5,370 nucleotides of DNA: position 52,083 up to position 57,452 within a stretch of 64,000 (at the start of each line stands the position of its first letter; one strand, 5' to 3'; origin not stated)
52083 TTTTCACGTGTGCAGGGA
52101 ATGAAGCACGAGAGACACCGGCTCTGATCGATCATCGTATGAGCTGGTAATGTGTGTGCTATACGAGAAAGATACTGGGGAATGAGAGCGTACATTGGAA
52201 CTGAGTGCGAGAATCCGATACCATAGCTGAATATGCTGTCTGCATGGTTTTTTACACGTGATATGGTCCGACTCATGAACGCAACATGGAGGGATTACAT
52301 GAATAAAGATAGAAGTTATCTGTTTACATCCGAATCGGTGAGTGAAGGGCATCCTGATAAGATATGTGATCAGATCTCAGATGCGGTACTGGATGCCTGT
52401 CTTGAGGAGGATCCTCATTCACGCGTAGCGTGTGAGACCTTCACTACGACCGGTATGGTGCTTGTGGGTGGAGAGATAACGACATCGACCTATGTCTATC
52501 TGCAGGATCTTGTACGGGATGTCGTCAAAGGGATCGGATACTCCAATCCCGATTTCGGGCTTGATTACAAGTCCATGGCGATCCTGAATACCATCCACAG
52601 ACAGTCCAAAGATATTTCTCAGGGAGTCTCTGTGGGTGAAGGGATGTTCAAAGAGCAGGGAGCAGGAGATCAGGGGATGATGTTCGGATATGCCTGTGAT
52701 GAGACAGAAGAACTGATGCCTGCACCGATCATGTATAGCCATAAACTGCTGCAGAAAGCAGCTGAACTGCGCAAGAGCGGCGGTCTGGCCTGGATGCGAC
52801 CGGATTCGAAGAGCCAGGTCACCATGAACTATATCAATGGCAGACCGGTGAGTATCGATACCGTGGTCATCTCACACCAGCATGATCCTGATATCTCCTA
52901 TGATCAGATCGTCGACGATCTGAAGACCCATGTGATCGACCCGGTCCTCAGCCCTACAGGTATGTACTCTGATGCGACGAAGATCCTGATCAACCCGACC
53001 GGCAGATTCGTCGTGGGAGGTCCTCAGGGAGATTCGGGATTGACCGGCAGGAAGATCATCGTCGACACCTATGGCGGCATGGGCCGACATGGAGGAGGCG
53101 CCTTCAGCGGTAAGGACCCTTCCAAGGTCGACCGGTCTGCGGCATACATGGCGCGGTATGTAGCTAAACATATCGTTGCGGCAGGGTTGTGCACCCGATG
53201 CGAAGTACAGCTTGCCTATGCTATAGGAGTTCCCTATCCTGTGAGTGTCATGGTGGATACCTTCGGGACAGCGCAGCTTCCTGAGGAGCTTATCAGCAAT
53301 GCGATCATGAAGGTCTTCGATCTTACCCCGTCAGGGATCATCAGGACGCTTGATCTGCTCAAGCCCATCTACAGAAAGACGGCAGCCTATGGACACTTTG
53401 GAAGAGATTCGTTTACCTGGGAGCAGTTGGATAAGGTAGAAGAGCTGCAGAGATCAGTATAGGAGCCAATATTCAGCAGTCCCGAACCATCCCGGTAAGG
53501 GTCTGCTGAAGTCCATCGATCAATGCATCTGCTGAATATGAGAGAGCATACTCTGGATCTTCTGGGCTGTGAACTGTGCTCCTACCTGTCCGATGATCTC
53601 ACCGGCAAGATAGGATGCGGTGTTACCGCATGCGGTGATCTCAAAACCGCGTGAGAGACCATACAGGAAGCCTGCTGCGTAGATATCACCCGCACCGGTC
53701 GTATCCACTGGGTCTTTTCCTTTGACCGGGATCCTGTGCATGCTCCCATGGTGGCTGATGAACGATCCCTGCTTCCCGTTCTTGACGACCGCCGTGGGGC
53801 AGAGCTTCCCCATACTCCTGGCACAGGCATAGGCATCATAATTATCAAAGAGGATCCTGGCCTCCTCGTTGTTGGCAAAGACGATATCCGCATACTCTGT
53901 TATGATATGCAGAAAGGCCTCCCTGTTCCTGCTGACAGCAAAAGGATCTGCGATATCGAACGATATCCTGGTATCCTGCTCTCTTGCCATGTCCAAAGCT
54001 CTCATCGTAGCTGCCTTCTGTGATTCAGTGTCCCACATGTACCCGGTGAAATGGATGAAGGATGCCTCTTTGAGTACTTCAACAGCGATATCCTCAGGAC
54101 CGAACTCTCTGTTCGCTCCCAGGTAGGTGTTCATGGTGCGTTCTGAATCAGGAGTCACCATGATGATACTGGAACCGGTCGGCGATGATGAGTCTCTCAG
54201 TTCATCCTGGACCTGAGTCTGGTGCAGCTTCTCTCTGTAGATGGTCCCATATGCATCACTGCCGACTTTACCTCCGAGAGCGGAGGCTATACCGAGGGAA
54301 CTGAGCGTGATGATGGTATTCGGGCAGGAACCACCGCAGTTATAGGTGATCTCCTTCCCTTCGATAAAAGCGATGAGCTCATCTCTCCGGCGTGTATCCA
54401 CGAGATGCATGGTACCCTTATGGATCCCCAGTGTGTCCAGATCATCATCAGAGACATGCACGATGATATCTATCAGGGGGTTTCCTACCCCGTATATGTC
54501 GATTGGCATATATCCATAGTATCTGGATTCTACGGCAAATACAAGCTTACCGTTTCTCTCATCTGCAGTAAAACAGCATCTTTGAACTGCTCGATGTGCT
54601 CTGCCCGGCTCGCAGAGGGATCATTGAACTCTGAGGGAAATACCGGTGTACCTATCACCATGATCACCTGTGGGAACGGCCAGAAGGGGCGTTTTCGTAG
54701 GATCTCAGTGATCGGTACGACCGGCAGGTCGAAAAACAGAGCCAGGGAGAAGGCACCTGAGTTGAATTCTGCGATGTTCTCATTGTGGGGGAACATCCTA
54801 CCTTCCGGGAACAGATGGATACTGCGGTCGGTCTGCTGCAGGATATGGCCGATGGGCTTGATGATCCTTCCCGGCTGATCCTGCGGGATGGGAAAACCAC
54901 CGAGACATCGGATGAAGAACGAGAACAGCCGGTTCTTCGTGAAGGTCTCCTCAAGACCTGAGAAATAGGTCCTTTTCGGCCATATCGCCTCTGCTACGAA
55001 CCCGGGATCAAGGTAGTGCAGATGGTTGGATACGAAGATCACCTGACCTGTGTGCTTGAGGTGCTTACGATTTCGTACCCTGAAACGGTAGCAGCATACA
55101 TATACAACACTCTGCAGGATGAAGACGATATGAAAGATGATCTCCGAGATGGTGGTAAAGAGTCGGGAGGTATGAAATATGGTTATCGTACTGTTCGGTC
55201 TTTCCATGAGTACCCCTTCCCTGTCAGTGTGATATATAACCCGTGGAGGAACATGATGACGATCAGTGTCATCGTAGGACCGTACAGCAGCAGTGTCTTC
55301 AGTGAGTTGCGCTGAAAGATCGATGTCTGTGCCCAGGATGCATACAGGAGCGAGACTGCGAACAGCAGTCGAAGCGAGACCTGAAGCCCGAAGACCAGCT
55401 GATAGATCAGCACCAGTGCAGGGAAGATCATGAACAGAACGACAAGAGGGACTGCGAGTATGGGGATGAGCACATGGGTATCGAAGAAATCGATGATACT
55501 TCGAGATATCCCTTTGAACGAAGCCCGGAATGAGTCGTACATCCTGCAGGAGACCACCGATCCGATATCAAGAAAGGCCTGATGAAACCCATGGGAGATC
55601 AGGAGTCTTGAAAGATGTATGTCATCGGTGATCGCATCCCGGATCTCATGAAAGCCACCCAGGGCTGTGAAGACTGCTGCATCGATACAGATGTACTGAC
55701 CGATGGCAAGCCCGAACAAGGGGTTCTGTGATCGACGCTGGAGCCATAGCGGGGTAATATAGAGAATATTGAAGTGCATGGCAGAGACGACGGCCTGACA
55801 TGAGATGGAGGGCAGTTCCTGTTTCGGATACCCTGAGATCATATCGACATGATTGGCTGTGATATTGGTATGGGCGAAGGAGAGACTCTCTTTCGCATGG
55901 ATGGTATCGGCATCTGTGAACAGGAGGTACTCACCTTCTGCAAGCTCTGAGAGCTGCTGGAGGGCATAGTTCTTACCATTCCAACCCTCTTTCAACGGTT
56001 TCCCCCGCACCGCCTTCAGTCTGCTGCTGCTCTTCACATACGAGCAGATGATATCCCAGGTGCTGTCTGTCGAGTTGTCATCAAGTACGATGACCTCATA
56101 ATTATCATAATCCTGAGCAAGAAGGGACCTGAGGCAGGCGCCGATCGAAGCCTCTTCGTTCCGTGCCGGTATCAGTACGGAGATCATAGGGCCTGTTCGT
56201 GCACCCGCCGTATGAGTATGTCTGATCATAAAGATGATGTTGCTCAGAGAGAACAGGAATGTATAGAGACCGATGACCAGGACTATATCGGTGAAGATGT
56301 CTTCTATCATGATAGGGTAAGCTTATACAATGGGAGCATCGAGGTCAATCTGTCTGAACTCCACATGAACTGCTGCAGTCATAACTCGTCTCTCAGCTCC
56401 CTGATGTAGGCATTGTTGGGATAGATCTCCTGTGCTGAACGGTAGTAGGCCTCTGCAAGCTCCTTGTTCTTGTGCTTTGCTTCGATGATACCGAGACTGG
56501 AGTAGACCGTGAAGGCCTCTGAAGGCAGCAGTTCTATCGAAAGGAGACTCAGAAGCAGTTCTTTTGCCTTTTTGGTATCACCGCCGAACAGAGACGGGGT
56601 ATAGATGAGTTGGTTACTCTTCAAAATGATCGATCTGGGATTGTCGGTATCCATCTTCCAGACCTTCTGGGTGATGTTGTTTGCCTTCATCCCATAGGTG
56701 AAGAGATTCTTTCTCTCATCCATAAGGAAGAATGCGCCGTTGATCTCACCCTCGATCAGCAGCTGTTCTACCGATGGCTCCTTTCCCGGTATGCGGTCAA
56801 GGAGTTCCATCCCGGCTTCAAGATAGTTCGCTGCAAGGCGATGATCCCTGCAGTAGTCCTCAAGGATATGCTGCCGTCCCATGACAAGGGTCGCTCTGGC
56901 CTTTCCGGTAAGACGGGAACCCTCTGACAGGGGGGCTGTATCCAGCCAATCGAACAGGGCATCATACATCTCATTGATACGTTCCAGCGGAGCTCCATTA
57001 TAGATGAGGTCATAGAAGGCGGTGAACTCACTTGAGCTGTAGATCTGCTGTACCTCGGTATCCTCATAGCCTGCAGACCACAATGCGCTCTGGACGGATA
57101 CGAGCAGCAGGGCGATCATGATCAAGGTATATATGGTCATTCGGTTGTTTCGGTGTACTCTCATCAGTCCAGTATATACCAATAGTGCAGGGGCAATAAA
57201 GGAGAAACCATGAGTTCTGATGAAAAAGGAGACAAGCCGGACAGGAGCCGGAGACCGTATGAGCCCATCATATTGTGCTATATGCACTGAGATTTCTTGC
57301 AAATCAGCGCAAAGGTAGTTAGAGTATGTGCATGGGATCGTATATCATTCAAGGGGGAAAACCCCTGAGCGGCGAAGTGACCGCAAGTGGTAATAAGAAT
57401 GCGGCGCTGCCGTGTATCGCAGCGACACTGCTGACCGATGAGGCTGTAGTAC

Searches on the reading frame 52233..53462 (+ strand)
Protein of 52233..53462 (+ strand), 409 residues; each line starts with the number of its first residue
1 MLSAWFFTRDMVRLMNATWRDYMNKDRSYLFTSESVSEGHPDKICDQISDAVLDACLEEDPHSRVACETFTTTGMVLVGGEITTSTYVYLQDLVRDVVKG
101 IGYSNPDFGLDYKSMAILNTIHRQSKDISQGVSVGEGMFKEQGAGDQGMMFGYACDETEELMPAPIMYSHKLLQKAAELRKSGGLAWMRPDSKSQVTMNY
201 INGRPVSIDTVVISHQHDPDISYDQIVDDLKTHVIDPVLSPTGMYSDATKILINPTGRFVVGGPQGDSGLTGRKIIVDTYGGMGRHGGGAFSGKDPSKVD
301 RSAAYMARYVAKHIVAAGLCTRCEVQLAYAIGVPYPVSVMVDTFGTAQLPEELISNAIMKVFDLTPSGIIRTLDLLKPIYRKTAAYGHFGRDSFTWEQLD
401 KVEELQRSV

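Call 44: search_protein_families(library=pfam, proteins=[window:52233-53462:+], max_evalue=0.00001)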
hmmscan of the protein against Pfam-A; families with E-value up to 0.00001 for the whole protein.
window:52233-53462:+ (409 aa): 3 families
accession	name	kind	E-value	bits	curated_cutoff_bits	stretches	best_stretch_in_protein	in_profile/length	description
PF02773.21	S-AdoMet_synt_C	-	8.3e-70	233.5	25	1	261-398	1-138/138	S-adenosylmethionine synthetase, C-terminal domain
PF02772.21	S-AdoMet_synt_M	-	7e-48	162.1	29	1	141-259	1-120/120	S-adenosylmethionine synthetase, central domain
PF00438.25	S-AdoMet_synt_N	-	2.6e-43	147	33.1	1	29-125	2-98/99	S-adenosylmethionine synthetase, N-terminal domain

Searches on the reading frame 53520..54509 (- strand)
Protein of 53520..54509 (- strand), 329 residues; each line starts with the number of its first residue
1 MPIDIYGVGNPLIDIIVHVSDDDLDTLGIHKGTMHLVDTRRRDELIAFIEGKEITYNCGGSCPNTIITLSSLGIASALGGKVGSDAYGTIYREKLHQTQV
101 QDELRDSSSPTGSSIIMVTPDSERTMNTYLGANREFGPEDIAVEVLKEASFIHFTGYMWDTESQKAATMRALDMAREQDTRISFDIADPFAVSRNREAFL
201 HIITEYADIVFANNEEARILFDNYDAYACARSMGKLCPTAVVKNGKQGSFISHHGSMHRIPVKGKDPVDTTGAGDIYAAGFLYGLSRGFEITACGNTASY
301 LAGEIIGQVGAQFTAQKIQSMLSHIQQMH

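Call 44: search_protein_families(library=pfam, proteins=[window:53520-54509:-], max_evalue=0.00001)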
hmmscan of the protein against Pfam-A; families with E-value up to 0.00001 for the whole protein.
window:53520-54509:- (329 aa): 1 family
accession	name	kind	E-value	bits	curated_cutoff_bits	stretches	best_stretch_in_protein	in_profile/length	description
PF00294.29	PfkB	-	1.7e-46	159.4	25.8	1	50-315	27-299/302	pfkB family carbohydrate kinase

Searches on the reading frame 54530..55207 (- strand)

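Call 44: search_protein_families(library=pfam, proteins=[window:54530-55207:-], max_evalue=0.00001)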
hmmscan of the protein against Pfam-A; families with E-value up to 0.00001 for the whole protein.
window:54530-55207:- (225 aa): 1 family
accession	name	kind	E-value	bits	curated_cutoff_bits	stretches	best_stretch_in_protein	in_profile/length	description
PF01553.26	Acyltransferase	-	2.7e-16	60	23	1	41-167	1-130/132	Acyltransferase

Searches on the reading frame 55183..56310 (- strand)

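Call 3: search_protein_families(library=pfam, proteins=[window:55183-56310:-], max_evalue=0.01)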
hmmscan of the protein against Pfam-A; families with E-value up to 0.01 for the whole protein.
window:55183-56310:- (375 aa): 6 families
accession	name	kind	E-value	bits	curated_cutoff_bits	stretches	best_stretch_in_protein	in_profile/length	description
PF00535.33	Glycos_transf_2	-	1.2e-25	90.8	23.3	1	44-153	1-106/168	Glycosyl transferase family 2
PF13641.12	Glyco_tranf_2_3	-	2.1e-18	67.6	27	1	41-265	1-217/230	Glycosyltransferase like family 2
PF13506.12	Glyco_transf_21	-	1.1e-09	38.5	21.7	1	106-250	11-150/174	Glycosyl transferase family 21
PF13704.12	Glyco_tranf_2_4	-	4.6e-05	24.3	27.5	1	50-135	1-81/98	Glycosyl transferase family 2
PF10111.15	Glyco_tranf_2_2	-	0.00023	21.2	27.3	1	44-144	1-100/276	Glycosyltransferase like family 2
PF13632.12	Glyco_trans_2_3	-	0.00098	19.4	27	1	130-309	3-180/198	Glycosyl transferase family group 2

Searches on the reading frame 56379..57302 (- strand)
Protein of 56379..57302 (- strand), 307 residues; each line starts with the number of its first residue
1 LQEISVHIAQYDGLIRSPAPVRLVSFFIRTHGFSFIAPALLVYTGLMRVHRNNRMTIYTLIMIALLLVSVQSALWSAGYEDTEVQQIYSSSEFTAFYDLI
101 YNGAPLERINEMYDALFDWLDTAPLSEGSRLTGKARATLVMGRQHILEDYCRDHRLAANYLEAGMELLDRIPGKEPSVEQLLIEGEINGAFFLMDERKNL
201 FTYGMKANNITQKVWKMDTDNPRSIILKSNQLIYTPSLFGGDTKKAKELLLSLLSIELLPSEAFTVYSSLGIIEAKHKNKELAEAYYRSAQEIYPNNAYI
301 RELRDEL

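Call 3: search_protein_families(library=pfam, proteins=[window:56379-57302:-], max_evalue=0.01)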
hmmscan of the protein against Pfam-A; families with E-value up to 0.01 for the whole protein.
window:56379-57302:- (307 aa): 2 families
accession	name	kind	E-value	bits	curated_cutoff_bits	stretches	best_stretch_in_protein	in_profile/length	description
PF00515.34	TPR_1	-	0.00067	19.8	27.8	1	266-297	3-34/34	Tetratricopeptide repeat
PF07719.23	TPR_2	-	0.0029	18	27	1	266-297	3-34/34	Tetratricopeptide repeat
